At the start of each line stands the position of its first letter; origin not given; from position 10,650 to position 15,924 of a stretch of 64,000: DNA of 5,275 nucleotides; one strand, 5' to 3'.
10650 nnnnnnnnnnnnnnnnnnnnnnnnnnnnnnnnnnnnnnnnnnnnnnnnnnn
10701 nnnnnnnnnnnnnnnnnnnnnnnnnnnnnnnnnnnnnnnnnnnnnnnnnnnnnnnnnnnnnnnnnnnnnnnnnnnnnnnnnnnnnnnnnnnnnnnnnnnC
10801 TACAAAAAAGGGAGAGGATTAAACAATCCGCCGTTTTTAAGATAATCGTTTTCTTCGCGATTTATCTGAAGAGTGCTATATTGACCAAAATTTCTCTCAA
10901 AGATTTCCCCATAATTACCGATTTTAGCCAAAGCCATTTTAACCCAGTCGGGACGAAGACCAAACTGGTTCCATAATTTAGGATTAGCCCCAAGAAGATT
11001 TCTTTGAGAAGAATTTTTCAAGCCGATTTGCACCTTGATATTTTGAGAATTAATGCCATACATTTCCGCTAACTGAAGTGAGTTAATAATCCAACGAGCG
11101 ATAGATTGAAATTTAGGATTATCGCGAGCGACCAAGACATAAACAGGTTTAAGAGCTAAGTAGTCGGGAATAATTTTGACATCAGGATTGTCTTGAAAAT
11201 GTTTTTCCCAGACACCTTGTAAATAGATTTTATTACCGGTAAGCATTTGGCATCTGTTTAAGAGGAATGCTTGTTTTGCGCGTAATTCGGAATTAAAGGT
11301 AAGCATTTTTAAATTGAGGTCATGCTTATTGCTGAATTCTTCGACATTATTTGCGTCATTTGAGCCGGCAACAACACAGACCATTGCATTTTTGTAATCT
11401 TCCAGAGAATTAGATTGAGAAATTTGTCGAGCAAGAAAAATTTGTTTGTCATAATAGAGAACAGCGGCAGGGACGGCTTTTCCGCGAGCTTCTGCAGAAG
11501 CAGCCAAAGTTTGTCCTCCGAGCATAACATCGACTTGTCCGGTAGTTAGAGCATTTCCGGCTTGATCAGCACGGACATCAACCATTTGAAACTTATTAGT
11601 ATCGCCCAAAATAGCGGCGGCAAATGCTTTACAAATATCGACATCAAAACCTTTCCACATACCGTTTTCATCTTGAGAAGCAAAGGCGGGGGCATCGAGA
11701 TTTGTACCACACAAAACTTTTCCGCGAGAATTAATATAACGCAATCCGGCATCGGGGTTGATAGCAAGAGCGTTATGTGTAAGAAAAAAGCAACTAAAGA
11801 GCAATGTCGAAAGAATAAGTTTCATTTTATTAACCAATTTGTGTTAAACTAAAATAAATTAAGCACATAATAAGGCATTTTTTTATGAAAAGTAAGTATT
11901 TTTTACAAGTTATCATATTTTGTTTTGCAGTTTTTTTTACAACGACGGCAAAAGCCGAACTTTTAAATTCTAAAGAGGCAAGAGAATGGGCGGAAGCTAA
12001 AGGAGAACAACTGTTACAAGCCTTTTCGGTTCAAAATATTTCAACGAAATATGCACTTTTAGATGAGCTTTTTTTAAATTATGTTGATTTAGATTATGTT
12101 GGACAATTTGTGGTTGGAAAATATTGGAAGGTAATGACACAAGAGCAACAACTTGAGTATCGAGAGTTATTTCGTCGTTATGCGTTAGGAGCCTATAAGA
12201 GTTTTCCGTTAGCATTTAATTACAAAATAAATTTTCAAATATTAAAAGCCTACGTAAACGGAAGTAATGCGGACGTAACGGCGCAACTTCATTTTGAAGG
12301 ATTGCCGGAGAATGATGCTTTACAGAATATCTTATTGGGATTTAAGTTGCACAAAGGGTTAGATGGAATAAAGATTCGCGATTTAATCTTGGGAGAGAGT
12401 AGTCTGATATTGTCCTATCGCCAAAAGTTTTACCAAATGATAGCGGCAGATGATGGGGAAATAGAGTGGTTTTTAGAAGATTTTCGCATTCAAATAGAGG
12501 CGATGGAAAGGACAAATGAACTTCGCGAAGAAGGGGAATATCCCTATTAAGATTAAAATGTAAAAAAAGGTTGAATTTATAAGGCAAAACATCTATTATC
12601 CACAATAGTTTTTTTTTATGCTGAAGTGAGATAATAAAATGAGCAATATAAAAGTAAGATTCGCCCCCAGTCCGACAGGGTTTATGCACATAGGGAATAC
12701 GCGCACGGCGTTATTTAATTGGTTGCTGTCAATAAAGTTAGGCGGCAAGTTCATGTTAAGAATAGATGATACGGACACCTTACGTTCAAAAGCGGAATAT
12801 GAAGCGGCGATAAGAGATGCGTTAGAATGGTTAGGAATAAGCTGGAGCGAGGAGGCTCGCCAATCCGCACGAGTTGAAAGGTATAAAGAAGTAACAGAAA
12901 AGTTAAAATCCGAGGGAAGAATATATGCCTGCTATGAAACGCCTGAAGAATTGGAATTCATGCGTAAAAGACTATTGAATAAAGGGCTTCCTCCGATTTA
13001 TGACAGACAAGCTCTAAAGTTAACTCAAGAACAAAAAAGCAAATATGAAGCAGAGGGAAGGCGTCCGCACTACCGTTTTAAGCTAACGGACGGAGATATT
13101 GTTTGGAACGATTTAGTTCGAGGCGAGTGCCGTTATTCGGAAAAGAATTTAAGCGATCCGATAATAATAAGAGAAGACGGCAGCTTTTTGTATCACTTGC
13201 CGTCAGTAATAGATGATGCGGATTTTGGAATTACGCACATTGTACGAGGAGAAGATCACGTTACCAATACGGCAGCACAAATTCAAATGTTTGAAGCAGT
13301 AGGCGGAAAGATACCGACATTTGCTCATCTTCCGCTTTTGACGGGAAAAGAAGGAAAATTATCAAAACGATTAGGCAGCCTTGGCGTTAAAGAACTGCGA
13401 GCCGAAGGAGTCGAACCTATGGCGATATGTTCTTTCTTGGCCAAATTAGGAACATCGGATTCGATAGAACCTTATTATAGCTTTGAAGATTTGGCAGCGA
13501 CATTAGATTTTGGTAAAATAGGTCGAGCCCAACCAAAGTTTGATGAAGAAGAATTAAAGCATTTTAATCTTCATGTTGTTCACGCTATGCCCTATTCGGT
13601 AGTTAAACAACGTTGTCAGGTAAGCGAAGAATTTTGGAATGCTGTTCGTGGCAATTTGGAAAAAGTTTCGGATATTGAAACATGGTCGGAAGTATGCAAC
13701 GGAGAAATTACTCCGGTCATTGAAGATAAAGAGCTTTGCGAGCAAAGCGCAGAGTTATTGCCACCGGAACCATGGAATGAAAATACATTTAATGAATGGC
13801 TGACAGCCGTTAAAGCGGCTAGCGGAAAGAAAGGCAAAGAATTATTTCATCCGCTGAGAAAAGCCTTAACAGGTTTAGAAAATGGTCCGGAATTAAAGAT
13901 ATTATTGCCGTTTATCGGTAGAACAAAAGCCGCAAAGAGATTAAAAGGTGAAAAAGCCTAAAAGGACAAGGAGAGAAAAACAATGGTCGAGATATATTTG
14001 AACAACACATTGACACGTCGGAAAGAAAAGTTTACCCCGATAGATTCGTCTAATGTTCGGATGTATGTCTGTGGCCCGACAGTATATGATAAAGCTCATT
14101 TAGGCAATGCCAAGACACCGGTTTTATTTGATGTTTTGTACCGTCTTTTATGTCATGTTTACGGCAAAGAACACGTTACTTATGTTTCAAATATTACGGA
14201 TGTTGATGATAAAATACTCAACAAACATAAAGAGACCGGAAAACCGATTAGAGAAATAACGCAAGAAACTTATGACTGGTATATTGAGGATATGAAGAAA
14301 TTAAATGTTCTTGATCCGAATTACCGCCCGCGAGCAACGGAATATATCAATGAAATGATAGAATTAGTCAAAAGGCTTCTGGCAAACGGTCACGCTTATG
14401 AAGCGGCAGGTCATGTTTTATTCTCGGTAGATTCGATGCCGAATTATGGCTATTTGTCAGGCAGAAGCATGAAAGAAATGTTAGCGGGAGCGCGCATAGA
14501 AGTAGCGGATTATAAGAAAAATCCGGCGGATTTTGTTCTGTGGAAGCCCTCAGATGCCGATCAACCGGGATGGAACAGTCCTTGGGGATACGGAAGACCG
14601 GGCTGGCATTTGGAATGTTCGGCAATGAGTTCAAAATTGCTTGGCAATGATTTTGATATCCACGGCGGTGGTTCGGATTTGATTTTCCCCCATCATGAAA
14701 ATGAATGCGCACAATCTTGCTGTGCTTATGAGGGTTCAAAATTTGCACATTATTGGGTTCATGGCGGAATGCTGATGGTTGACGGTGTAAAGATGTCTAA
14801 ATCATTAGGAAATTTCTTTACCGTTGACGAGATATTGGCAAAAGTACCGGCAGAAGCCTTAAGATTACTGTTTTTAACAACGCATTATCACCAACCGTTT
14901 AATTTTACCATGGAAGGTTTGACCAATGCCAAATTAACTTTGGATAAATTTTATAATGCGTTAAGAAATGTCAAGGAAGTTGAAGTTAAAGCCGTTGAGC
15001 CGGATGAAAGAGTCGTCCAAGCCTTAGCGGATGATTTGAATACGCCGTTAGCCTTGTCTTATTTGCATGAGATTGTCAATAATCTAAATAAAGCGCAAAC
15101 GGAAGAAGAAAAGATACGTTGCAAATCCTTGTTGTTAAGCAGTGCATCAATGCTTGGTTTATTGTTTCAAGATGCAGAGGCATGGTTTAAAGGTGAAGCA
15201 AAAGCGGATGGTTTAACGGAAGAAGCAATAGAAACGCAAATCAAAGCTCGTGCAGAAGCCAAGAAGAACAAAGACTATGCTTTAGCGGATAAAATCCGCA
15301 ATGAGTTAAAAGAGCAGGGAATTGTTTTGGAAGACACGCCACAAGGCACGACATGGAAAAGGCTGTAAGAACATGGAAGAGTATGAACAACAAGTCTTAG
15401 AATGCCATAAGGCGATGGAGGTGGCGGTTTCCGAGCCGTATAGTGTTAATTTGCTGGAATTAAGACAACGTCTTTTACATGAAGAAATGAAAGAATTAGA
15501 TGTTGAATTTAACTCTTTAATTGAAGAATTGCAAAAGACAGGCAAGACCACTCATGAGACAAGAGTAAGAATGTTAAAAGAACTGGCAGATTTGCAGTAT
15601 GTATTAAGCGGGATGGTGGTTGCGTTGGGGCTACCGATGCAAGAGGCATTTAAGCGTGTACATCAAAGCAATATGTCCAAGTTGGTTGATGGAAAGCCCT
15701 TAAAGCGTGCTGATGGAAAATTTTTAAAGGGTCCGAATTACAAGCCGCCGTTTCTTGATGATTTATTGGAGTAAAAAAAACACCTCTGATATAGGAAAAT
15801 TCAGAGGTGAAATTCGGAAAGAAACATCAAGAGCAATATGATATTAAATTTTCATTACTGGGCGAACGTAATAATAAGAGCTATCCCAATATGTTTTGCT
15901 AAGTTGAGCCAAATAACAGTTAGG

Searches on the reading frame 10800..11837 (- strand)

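Call 31: search_protein_families(library=pfam, proteins=[window:10800-11837:-], max_evalue=0.001)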
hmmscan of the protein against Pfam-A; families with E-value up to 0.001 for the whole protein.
window:10800-11837:- (345 aa): 1 family
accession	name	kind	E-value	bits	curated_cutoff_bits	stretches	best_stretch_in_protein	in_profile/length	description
PF00497.25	SBP_bac_3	-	3.9e-11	43.3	26.4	1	43-254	3-116/132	Bacterial extracellular solute-binding proteins, family 3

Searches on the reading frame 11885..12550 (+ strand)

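Call 31: search_protein_families(library=pfam, proteins=[window:11885-12550:+], max_evalue=0.001)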
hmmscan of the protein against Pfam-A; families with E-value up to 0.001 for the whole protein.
window:11885-12550:+ (221 aa): 1 family
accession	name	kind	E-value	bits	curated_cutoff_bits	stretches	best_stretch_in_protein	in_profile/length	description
PF05494.18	MlaC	-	3.4e-18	66.4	26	1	50-189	20-155/166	MlaC protein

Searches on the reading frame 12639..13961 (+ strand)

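Call 31: search_protein_families(library=pfam, proteins=[window:12639-13961:+], max_evalue=0.001)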
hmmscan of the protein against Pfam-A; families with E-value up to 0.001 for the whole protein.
window:12639-13961:+ (440 aa): 2 families
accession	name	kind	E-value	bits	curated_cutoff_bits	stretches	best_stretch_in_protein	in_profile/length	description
PF00749.27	tRNA-synt_1c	-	3.6e-73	246.7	23.4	1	4-306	2-312/314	tRNA synthetases class I (E and Q), catalytic domain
PF19269.4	Anticodon_2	-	6.9e-10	39.9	23.6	1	304-436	14-138/141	Anticodon binding domain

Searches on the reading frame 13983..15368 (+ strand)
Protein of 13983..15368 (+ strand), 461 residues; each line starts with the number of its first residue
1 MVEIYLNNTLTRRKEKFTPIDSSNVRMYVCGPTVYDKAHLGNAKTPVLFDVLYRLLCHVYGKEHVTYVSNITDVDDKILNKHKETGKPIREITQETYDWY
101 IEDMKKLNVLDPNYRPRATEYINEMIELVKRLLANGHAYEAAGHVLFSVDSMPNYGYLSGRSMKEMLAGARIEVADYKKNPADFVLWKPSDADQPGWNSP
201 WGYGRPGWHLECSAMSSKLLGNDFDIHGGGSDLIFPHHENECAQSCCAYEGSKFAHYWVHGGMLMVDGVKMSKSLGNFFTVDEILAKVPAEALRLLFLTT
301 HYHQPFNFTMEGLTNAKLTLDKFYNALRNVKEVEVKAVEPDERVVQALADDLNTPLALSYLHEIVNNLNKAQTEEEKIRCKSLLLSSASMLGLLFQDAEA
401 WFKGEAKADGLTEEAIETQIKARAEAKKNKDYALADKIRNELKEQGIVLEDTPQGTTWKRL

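Call 31: search_protein_families(library=pfam, proteins=[window:13983-15368:+], max_evalue=0.001)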
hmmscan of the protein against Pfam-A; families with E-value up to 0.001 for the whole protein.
window:13983-15368:+ (461 aa): 6 families
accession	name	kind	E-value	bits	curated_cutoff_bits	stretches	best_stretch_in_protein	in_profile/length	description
PF01406.26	tRNA-synt_1e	-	6.7e-117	390.6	27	1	17-317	2-300/301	tRNA synthetases class I (C) catalytic domain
PF09190.17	DALR_2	-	1.2e-11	45.5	22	1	344-395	2-56/57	DALR domain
PF09334.17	tRNA-synt_1g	-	8.5e-11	41.7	20.1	2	252-314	309-372/391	tRNA synthetases class I (M)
PF00133.28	tRNA-synt_1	-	5.1e-08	32.5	22.7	1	225-307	330-412/414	tRNA synthetases class I (I, L, M and V)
PF23493.1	CysS_C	-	1.8e-06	28.4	23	1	414-458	6-50/51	Cysteinyl-tRNA ligase anticodon binding domain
PF01921.24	tRNA-synt_1f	-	5.3e-05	22.7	27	1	267-337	279-346/360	tRNA synthetases class I (K)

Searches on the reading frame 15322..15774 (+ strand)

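Call 31: search_protein_families(library=pfam, proteins=[window:15322-15774:+], max_evalue=0.001)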
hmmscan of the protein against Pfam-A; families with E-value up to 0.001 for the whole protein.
window:15322-15774:+ (150 aa): 1 family
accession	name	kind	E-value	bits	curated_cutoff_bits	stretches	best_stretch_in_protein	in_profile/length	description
PF01503.22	PRA-PH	-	8.9e-10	39.3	21.3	1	35-117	15-86/86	Phosphoribosyl-ATP pyrophosphohydrolase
